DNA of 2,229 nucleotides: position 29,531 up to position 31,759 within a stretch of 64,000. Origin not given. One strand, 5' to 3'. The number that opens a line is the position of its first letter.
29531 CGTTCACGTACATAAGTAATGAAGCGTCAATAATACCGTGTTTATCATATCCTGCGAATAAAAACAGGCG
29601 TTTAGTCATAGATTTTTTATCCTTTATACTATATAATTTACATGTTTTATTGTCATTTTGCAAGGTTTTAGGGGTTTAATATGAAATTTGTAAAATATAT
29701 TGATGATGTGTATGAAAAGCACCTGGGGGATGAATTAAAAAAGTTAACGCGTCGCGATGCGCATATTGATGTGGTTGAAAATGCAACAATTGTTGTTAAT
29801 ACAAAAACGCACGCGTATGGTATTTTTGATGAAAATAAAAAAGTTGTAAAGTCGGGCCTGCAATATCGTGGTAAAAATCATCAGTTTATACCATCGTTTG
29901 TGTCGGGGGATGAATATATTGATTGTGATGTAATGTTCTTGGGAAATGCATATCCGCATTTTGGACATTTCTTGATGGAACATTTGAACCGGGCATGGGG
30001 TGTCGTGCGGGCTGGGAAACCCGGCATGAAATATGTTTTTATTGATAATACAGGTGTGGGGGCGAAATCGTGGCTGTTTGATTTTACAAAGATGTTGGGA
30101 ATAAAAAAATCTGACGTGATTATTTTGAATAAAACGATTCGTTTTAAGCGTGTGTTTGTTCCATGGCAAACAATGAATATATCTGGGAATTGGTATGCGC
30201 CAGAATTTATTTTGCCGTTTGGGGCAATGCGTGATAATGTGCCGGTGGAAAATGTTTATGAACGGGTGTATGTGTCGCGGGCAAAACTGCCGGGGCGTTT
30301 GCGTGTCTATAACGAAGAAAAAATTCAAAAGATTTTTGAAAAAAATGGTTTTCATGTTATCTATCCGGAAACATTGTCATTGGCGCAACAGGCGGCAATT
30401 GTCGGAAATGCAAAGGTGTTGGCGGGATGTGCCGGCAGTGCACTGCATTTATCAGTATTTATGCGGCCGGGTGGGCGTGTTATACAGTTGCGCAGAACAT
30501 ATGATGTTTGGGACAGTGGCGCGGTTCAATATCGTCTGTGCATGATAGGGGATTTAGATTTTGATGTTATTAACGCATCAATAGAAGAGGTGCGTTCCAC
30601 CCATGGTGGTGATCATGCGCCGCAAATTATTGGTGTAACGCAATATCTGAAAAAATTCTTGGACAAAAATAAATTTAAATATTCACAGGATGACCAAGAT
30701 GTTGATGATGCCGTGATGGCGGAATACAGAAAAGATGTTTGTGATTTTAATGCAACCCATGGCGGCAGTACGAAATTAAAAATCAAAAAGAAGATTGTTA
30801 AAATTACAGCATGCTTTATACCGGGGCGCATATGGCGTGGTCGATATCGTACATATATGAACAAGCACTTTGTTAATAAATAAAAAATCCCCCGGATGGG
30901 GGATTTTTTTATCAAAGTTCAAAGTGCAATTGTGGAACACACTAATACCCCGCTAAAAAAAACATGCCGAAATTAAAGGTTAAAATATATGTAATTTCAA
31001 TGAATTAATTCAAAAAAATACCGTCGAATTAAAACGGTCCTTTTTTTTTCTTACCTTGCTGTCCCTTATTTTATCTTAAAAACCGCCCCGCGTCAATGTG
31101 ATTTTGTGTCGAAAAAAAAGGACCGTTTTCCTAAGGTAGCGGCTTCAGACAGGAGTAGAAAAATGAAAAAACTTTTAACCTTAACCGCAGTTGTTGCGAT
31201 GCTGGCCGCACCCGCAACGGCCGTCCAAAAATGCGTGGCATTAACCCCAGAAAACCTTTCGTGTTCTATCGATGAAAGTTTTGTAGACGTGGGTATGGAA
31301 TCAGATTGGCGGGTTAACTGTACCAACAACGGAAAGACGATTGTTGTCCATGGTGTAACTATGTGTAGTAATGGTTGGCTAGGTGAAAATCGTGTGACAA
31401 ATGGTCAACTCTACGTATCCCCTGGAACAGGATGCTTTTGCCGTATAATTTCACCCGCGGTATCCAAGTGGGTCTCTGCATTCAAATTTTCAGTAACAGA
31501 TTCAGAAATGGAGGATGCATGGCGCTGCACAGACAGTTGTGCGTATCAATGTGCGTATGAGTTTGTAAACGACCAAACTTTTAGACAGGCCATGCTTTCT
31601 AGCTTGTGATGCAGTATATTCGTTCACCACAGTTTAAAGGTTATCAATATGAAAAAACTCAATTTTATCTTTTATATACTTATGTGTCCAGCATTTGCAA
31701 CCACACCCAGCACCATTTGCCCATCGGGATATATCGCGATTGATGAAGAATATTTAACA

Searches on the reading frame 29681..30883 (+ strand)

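Call 73: search_protein_families(library=pfam, proteins=[window:29681-30883:+], max_evalue=0.001)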
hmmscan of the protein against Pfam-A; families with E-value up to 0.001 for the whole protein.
window:29681-30883:+ (400 aa): 1 family
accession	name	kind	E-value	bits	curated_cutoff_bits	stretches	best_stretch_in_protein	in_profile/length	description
PF04577.19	Glyco_transf_61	-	1.3e-20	74.5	27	1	94-268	1-137/137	Glycosyltransferase 61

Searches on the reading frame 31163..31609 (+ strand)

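Call 7: search_protein_families(library=pfam, proteins=[window:31163-31609:+], max_evalue=1)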
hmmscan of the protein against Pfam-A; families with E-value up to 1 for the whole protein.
window:31163-31609:+ (148 aa): 0 families

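Call 8: search_protein_families(library=ncbifam, proteins=[window:31163-31609:+], max_evalue=1)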
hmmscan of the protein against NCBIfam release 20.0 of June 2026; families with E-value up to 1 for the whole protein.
window:31163-31609:+ (148 aa): 2 families
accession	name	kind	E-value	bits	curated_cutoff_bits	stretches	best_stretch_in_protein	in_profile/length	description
TIGR02052.1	MerP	equivalog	0.014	15.9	92.55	1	1-35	1-35/92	mercury resistance system periplasmic binding protein MerP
NF038029.1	LP_plasma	domain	0.095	13.2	24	1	1-21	1-21/24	lipoprotein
